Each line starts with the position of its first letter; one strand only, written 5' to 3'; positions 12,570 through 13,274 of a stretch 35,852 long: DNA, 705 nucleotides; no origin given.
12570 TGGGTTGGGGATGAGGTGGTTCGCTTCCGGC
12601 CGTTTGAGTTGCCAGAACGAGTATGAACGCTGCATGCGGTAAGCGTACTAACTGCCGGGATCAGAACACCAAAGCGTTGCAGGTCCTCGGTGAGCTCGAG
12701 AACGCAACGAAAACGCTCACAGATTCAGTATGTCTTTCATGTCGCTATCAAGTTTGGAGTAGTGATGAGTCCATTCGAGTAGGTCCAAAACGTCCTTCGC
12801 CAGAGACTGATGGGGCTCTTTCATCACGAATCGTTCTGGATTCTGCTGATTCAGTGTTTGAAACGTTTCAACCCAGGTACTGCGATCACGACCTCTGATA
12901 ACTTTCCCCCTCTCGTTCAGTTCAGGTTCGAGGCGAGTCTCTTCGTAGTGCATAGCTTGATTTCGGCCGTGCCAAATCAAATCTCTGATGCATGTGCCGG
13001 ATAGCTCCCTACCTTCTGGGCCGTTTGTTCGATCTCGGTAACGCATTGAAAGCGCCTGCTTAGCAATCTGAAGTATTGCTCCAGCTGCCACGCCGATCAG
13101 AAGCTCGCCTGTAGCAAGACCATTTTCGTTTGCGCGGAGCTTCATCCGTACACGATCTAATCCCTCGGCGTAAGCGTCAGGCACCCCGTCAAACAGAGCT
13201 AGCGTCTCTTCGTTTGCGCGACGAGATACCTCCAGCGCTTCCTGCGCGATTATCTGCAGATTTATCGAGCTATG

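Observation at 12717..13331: HEPN-motif protein occupying the ctx moron slot between Q and cos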

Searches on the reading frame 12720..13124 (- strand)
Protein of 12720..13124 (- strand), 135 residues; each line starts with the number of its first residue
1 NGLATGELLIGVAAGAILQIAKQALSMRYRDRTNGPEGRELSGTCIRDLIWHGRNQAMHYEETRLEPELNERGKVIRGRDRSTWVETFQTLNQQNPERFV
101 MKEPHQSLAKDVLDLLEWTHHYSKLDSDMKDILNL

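Call 46: predict_structure(alignment_id=A3)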
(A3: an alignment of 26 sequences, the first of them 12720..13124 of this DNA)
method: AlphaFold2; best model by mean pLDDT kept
length: 135 residues; sequences in the alignment: 26
mean_pLDDT: 77.2   pTM: 0.71
mean pLDDT of the five models: 77.2, 65.6, 64.3, 63.4, 61.0
residues with pLDDT >= 90: 5; 70-90: 98; 50-70: 30; < 50: 2
segments of 3 or more residues with pLDDT < 50: none
pLDDT, mean of each block of 10 residues (from residue 1): 70 88 86 73 64 70 66 73 76 82 78 89 88 81
secondary structure, 60 per line:
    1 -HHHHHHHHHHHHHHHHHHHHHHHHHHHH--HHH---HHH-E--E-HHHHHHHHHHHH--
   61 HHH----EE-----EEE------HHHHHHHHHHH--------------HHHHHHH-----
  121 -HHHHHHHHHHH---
elements in order: H2-29 H47-58 E75-77 H84-94 H109-115 H122-132

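Call 48: fold_search(model_id=the predicted structure, library=pdb)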
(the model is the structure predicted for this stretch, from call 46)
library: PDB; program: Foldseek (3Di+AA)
matches with E <= 10: 20; with E <= 0.001: 0
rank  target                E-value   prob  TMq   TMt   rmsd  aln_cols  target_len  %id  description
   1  6dtd_A                3.9e+00  0.02  0.14  0.03  15.0        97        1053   12  High-resolution crystal structure of Cas13b from Prevotella buccae (released 2019-02-20)
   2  4j4l_C                4.6e+00  0.03  0.20  0.18  14.6       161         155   10  Modular evolution and design of the protein binding interface (released 2014-02-12)
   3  6rw4_F                4.9e+00  0.03  0.19  0.14  14.7       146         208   16  Structure of human mitochondrial 28S ribosome in complex with mitochondrial IF3 (released 2020-06-03)
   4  4mdk_D                5.1e+00  0.03  0.14  0.12  14.1        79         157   13  Cdc34-ubiquitin-CC0651 complex (released 2013-12-11)
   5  4i1e                  6.0e+00  0.02  0.16  0.08  13.3       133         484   12  Crystal structure of Rabbit Ryanodine Receptor 1 (residues 1-536) disease mutant G249R (released 2013-02-20)
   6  8btl_A                6.3e+00  0.02  0.17  0.09  10.8        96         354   19  Crystal structure of a complex between the E2 conjugating enzyme UBE2A and the E3 ligase module from UBR4 (released 2023-12-13)
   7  9k26_A                7.1e+00  0.04  0.29  0.16  17.5       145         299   15  PrRP31 bound prolactin-releasing peptide receptor coupled with Gi protein complex (released 2025-01-29)
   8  7pkq_g                7.4e+00  0.03  0.16  0.17  11.4        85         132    6  Small subunit of the Chlamydomonas reinhardtii mitoribosome (released 2023-06-14)
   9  8csr_F                7.4e+00  0.02  0.17  0.14  14.8       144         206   14  Human mitochondrial small subunit assembly intermediate (State C) (released 2022-12-14)
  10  8d74_D                7.8e+00  0.03  0.22  0.19  15.4       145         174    8  Cryo-EM structure of human CNTF signaling complex: model containing the interaction core region (released 2023-03-29)
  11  7nqh_AG               8.3e+00  0.02  0.19  0.13  15.8       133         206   14  55S mammalian mitochondrial ribosome with mtRF1a and P-site tRNAMet (released 2021-05-05)
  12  7vgx_R                8.3e+00  0.02  0.22  0.14  16.7       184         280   12  Neuropeptide Y Y1 Receptor (NPY1R) in Complex with G Protein and its endogeneous Peptide-Agonist Neuropeptide Y (NPY) (released 2022-02-23)
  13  8zps_R                8.3e+00  0.02  0.23  0.13  17.3       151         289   16  Cryo-EM structure of prolactin-releasing peptide recognition with Gi (released 2024-09-25)
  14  8s1j_B                8.3e+00  0.01  0.15  0.09  15.1       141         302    9  Crystal structure of t-anethole oxygenase from Stenotrophomonas maltophilia (released 2024-08-14)
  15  5yfb_B                8.7e+00  0.02  0.21  0.06  13.3       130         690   13  Crystal structure of a new DPP III family member (released 2018-01-03)
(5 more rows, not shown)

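Call 51: search_solved_structures(query=A4, max_evalue=10, show_alignments=5)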
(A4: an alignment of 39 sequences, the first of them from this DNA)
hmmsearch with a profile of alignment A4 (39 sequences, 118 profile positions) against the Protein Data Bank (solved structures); distinct sequences matched with E-value up to 10: 0.

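Call 54: search_protein_families(library=pfam, alignment_id=A4, max_evalue=10)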
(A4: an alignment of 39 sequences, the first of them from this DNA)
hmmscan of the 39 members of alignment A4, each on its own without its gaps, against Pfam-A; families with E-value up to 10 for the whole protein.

A. member 1, seq(133 aa): 1 family
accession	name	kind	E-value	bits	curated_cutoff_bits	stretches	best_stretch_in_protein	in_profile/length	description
PF06479.17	Ribonuc_2-5A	-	0.019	15.6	23.3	1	37-63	55-81/127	Ribonuclease 2-5A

B. families by the number of members that match (of 39 scanned): 11 families
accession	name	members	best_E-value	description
PF11479.13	Suppressor_P21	1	0.01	RNA silencing suppressor P21 C-terminal domain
PF10159.14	MMtag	1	0.016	Multiple myeloma tumor-associated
PF24027.1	DUF7338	1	0.017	Family of unknown function (DUF7338)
PF06479.17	Ribonuc_2-5A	1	0.019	Ribonuclease 2-5A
PF19070.5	DUF5766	1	0.036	Family of unknown function (DUF5766)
PF25488.1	RNaseT2L_C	1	0.037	RNase T2-like C-terminal domain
PF23139.1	OB_YrrC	1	0.087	ATP-dependent DNA helicase YrrC, OB-fold domain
PF03732.24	Retrotrans_gag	1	0.14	Retrotransposon gag protein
PF09509.15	Hypoth_Ymh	1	0.16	Protein of unknown function (Hypoth_ymh)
PF12074.14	Gcn1_N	1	0.19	Generalcontrol nonderepressible 1 (Gcn1) N-terminal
PF17950.7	SpmSyn_N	1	0.22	S-adenosylmethionine decarboxylase N -terminal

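Call 55: find_homologous_proteins(query=A4, max_evalue=0.001)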
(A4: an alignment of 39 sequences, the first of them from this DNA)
Query A4 (39 sequences) (133 aa, profile of the alignment): 278 proteins with E <= 0.001 among 1443 candidates; the best 120 are listed.
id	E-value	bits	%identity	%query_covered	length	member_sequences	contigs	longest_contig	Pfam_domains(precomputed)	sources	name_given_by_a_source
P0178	6.9e-42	160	36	92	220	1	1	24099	-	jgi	jgi:hypothetical protein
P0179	1.3e-41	159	34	95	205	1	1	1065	-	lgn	-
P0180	1.5e-41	159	37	92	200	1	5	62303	-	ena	-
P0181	5.7e-41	157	30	95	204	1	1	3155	-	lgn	-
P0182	8.8e-41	157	30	95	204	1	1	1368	-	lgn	-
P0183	9.7e-41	157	34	95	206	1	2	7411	-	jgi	jgi:hypothetical protein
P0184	1.1e-40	156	36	98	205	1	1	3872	-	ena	-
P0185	1.3e-40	156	37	98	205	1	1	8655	-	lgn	-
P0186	1.5e-40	156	34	92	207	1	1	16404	-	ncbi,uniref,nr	ncbi:hypothetical protein [Bacillus sp. 7884-1]|uniref:hypothetical protein n=1 Tax=Bacillus sp. 788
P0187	2.0e-40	156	34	93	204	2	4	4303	-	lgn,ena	-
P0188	4.4e-40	154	33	91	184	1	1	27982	-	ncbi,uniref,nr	ncbi:hypothetical protein VB780_30565 [Leptolyngbya sp. CCNP1308]|uniref:hypothetical protein n=1 Ta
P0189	4.9e-40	154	31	95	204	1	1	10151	-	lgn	-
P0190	5.5e-40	154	32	90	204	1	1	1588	-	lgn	-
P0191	7.5e-40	154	37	93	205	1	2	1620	-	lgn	-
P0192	7.8e-40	154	35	93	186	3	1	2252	-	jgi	jgi:hypothetical protein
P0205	5.3e-39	151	31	92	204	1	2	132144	-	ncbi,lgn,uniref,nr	ncbi:hypothetical protein [Phormidium tenue]|uniref:Uncharacterized protein n=1 Tax=Phormidium tenue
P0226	4.8e-38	148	34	91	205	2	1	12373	-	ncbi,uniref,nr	ncbi:MAG: hypothetical protein M0R47_20455 [Methylobacter sp.]|uniref:hypothetical protein n=1 Tax=M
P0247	1.4e-37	146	36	98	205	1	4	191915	-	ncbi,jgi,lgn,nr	ncbi:hypothetical protein F8A87_06695 [Betaproteobacteria bacterium SCN2]|jgi:hypothetical protein|n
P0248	1.5e-37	146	33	90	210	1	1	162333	-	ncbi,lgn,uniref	ncbi:hypothetical protein [Nostoc sp.]|uniref:hypothetical protein n=1 Tax=Nostoc sp. TaxID=1180 Rep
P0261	3.5e-37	145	32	89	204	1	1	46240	-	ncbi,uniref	ncbi:hypothetical protein ACFOZ5_14725 [Marinobacter lacisalsi]|uniref:Uncharacterized protein n=1 T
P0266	6.0e-37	144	34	98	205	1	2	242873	-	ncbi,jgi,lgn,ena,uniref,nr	ncbi:hypothetical protein [Burkholderia ambifaria]|uniref:hypothetical protein n=1 Tax=Burkholderia 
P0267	6.3e-37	144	31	87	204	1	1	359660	-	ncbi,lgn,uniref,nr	ncbi:hypothetical protein [Thalassospira aquimaris]|uniref:HEPN AbiU2-like domain-containing protein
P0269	6.4e-37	144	29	94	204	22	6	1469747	-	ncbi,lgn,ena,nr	ncbi:MAG: hypothetical protein IPI65_02725 [Bacteroidetes bacterium]|nr:hypothetical protein [Bacter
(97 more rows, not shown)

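Call 56: search_protein_families(library=pfam, proteins=[P0267, P0266, P0261, P0248, P0186, P0269, P0247, P0205, P0188, P0226], max_evalue=10)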
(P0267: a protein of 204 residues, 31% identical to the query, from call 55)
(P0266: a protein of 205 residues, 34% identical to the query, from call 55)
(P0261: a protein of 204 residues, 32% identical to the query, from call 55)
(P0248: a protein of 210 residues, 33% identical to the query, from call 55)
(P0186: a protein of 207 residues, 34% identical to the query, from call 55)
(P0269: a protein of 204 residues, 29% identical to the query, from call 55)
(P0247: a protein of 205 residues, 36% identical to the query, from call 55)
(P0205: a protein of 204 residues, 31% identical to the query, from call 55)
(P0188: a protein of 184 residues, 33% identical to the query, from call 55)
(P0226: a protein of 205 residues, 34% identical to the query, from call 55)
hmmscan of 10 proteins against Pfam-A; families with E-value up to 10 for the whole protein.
P0267 (204 aa): 1 family
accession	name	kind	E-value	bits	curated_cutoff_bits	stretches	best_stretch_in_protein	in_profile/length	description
PF25481.1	Nucleoprot-TPR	-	0.3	11.6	27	1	7-44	31-68/80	Nucleoprotein TPR-like domain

P0266 (205 aa): 1 family
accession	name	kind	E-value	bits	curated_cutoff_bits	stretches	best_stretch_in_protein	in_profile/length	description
PF01548.23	DEDD_Tnp_IS110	-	0.055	13.7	29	1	54-101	94-141/155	Transposase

P0261 (204 aa): 3 families
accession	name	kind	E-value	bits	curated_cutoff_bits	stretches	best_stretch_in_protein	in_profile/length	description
PF23991.1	DUF7310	-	0.0093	16.9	40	1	61-102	19-63/83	Coiled-coil region of unknown function (DUF7310)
PF02531.21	PsaD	-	0.028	14.4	22.4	1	100-156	51-107/136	PsaD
PF11473.13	B2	-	0.061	13.6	25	1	66-104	22-61/73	RNA binding protein B2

P0248 (210 aa): 1 family
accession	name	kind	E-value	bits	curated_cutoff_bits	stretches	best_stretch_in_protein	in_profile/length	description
PF23286.1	LRR_13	-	0.16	12.1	30.1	1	71-113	131-172/210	Disease resistance protein RPS4B-like, leucine-rich repeats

P0186 (207 aa): 1 family
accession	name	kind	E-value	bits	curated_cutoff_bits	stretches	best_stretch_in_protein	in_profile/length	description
PF20006.4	fvmYukDl_N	-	0.062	13.9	27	1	11-42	48-80/85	YukD-like N-terminal domain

P0269 (204 aa): 1 family
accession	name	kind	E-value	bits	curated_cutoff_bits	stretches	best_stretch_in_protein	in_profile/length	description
PF19349.4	DUF5927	-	0.047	13.2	27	1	113-171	111-168/300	Family of unknown function (DUF5927)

P0247 (205 aa): 0 families

P0205 (204 aa): 1 family
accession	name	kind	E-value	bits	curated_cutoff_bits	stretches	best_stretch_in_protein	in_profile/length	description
PF24627.1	PUMA_CC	-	0.076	13.5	30.1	0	23-50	14-41/74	PUMA coiled-coil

P0188 (184 aa): 0 families

P0226 (205 aa): 3 families
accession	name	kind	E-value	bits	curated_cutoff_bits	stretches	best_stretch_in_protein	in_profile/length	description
PF15478.11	LKAAEAR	-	0.0047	17.6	27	1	19-44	62-87/137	Family of unknown function with LKAAEAR motif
PF01548.23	DEDD_Tnp_IS110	-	0.01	16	29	1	54-105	94-145/155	Transposase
PF11123.14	DNA_Packaging_2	-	0.27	11.8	27.5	1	10-39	38-67/79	DNA packaging protein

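Call 57: list_cluster_members(proteins=[P0267, P0001, P0266, P0016])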
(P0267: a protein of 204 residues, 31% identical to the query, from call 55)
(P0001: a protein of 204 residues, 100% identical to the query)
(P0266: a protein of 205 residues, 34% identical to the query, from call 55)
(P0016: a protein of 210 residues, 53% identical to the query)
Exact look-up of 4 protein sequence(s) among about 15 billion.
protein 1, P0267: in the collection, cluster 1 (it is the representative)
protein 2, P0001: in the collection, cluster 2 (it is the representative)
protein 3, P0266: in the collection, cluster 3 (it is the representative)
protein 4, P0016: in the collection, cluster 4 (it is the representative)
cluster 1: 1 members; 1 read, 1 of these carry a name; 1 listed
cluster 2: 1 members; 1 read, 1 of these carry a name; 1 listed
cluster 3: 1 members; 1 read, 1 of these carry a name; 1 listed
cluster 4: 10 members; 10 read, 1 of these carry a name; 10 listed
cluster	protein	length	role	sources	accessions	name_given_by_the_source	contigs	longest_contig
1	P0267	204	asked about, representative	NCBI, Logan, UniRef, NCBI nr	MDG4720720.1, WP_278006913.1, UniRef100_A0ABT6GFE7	hypothetical protein [Thalassospira aquimaris] | HEPN AbiU2-like domain-containing protein n=1 Tax=Thalassospira aquimaris TaxID=3037796 ... | hypothetical protein [Thalassospira sp. FZY0004]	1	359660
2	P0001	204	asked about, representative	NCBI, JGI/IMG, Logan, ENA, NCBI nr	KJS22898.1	MAG: hypothetical protein VR76_15105 [Pseudomonas sp. BRH_c35]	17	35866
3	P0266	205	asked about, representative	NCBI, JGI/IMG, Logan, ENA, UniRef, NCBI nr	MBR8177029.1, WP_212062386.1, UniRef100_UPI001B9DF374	hypothetical protein [Burkholderia ambifaria] | hypothetical protein n=1 Tax=Burkholderia ambifaria TaxID=152480 RepID=UPI001B9DF374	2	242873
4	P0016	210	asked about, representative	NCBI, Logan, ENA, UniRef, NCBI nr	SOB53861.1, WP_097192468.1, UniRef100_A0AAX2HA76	hypothetical protein [Pseudomonas lundensis] | Uncharacterized protein n=1 Tax=Pseudomonas lundensis TaxID=86185 RepID=A0AAX2HA76_9PSED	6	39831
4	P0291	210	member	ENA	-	-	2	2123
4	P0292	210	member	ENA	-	-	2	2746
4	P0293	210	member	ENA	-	-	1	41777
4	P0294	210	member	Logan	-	-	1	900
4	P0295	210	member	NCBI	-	-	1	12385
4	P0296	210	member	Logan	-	-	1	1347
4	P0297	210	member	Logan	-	-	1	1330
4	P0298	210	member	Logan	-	-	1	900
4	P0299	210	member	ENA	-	-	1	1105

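Call 58: find_encoding_contigs(protein=P0266, flank=7000, max_places=1)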
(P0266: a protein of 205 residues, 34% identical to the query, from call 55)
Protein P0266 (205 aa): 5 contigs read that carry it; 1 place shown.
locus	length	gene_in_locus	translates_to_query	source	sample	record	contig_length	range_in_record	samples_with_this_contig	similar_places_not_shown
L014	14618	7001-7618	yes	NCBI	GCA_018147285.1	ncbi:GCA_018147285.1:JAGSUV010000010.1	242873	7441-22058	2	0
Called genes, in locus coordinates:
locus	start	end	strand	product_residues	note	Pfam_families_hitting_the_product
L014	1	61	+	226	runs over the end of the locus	PF01066:CDP-OH_P_transf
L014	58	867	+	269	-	PF23169:HalD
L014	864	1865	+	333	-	PF03706:LPG_synthase_TM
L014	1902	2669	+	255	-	PF12804:NTP_transf_3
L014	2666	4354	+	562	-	PF13714:PEP_mutase, PF12804:NTP_transf_3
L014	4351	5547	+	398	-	PF02776:TPP_enzyme_N (weak), PF02775:TPP_enzyme_C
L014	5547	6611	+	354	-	PF00266:Aminotran_5, PF01053:Cys_Met_Meta_PP (weak)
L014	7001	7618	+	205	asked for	-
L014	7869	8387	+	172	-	-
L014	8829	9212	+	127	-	-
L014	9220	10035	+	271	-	-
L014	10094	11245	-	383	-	PF01757:Acyl_transf_3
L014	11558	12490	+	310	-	PF00561:Abhydrolase_1, PF12146:Hydrolase_4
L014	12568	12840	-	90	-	-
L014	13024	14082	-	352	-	PF08379:Bact_transglu_N, PF01841:Transglut_core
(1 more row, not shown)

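Call 59: find_encoding_contigs(protein=P0267, flank=7000, max_places=1)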
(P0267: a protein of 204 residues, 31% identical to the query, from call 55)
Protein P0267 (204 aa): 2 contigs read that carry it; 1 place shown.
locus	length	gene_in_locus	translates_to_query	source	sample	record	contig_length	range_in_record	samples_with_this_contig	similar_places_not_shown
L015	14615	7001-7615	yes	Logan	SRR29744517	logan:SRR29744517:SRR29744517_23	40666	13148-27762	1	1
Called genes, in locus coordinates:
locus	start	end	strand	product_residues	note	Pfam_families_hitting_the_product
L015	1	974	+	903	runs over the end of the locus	PF12161:HsdM_N, PF02384:N6_Mtase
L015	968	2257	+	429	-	PF01420:Methylase_S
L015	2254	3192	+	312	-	PF28530:DUF8426, PF01939:NucS_C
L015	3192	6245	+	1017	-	PF04313:HSDR_N, PF04851:ResIII, PF18766:SWI2_SNF2, PF22679:T1R_D3-like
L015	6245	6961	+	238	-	PF01863:YgjP-like, PF10263:SprT-like (weak)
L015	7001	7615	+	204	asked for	-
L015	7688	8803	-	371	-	PF03432:Relaxase, PF22863:TraI_middle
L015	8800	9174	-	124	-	PF21983:NikA-like, PF01402:RHH_1 (weak)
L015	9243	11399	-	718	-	PF08401:ArdcN, PF18818:MPTase-PolyVal, PF18974:DUF5710, PF13362:Toprim_3, PF13662:Toprim_4 (weak)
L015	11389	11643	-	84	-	PF27712:TraD_b_g-type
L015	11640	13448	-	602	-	PF02534:T4SS-DNA_transf, PF10412:TrwB_AAD_bind, PF12696:TraG-D_C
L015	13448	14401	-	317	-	PF00437:T2SSE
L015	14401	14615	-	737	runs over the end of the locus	-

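Call 61: find_related_loci(query=A4, collection=viral_contigs, flank=6000)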
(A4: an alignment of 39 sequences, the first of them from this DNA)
Query A4 (133 aa) in viral_contigs; peptide patterns used: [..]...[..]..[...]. (x = any residue, [..] = any of these).
18 stretches matched a pattern; 11 encode a relative of the query (tblastn E <= 1e-3); 11 distinct loci.
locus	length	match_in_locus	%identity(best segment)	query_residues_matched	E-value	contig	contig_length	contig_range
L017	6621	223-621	74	1-133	7e-68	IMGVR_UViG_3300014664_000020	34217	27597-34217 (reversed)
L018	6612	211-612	68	1-133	6e-58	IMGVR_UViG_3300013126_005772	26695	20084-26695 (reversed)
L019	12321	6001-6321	34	1-131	8e-18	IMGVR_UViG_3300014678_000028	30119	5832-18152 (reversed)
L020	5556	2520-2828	34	13-130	9e-16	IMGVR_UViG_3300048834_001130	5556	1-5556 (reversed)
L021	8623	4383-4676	31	12-127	9e-15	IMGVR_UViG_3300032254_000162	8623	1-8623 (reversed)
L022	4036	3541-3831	31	12-126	1e-14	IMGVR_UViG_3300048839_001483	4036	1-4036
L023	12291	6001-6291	31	12-126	1e-14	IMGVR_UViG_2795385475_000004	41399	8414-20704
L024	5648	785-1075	31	12-126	2e-14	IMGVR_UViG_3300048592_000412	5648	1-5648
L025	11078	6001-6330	28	1-131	4e-13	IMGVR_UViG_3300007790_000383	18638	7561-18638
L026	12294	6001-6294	30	20-131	2e-8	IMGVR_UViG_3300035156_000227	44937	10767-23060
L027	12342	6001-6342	27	12-127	1e-6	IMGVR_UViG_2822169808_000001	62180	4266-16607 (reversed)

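Call 78: search_protein_families(library=padloc, alignment_id=A4, max_evalue=10)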
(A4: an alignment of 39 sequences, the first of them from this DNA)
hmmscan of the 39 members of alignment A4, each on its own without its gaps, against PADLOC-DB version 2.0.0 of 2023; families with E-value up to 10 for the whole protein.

A. member 1, seq(133 aa): 0 families

B. families by the number of members that match (of 39 scanned): 1 family
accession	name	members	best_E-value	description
PDLC01882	CARF4--CARF_PDDEXK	1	0.039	-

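Call 79: search_protein_families(library=phrogs, alignment_id=A4, max_evalue=10)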
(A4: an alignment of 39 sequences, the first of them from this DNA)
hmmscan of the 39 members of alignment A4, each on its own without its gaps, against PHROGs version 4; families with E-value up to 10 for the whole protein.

A. member 1, seq(133 aa): 1 family
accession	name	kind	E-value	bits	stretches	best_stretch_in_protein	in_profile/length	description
phrog_15779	-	unknown function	0.33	10.8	1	65-99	202-238/253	-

B. families by the number of members that match (of 39 scanned): 20 families
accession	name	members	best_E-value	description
phrog_17983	-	2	0.085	-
phrog_33106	-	1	0.0047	-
phrog_16860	-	1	0.0055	-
phrog_22116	-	1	0.022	-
phrog_7587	-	1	0.046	-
phrog_32004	-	1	0.07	-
phrog_2679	-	1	0.12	Kil protein for bacterial septation inhibition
phrog_2096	-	1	0.12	-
phrog_14187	-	1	0.15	-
phrog_384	-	1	0.15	virion structural protein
phrog_20095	-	1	0.15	-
phrog_30187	-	1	0.17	-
phrog_19570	-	1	0.22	-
phrog_38029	-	1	0.23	-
phrog_14799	-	1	0.29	-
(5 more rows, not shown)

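Call 95: find_encoding_contigs(protein=P0269, flank=7000, max_places=1)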
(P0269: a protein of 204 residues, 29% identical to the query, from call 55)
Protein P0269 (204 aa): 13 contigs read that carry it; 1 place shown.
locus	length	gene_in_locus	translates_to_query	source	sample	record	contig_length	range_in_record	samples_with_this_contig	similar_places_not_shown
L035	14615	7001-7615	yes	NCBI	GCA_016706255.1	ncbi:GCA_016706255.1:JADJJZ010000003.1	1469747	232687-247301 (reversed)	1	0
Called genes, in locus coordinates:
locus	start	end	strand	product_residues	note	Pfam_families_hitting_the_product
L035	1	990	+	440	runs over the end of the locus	PF13166:AAA_13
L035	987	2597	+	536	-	PF12161:HsdM_N, PF02384:N6_Mtase, PF07669:Eco57I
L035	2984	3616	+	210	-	PF00702:Hydrolase, PF13419:HAD_2, PF13242:Hydrolase_like (faint)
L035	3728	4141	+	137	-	-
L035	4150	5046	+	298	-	PF00665:rve, PF13683:rve_3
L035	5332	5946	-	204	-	PF00440:TetR_N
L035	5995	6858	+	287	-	PF00561:Abhydrolase_1 (weak)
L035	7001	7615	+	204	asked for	-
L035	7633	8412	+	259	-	PF14355:Abi_C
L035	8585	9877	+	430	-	-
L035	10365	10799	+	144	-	PF02082:Rrf2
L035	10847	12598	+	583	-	PF00115:COX1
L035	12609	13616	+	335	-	PF02433:FixO, PF00034:Cytochrom_C, PF13442:Cytochrome_CBB3 (weak)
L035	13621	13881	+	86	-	-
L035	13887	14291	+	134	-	-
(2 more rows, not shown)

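Call 96: find_encoding_contigs(protein=P0248, flank=7000, max_places=1)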
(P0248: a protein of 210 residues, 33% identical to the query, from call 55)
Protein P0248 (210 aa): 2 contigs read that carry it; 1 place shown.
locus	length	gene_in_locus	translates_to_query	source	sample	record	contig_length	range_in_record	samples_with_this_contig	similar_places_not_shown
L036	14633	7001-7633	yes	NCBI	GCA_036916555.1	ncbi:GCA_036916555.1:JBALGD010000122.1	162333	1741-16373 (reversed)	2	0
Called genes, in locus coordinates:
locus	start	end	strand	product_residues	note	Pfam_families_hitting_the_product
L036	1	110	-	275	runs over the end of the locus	PF00290:Trp_syntA, PF05690:ThiG (faint), PF00977:His_biosynth (weak)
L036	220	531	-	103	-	PF11460:DUF3007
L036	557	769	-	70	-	PF10716:NdhL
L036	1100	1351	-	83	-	-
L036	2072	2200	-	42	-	-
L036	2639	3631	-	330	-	-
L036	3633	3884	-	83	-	-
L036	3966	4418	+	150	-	PF12728:HTH_17, PF13411:MerR_1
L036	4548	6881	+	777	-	PF04313:HSDR_N, PF13588:HSDR_N_2 (weak), PF04851:ResIII, PF00270:DEAD, PF18766:SWI2_SNF2, PF00271:Helicase_C (weak), PF08463:EcoEI_R_C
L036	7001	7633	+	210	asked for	-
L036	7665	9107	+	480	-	PF12161:HsdM_N, PF02384:N6_Mtase, PF07669:Eco57I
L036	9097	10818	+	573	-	PF01420:Methylase_S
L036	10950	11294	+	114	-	PF14213:DUF4325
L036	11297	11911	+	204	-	PF01850:PIN (weak)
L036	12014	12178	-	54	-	PF07878:RHH_5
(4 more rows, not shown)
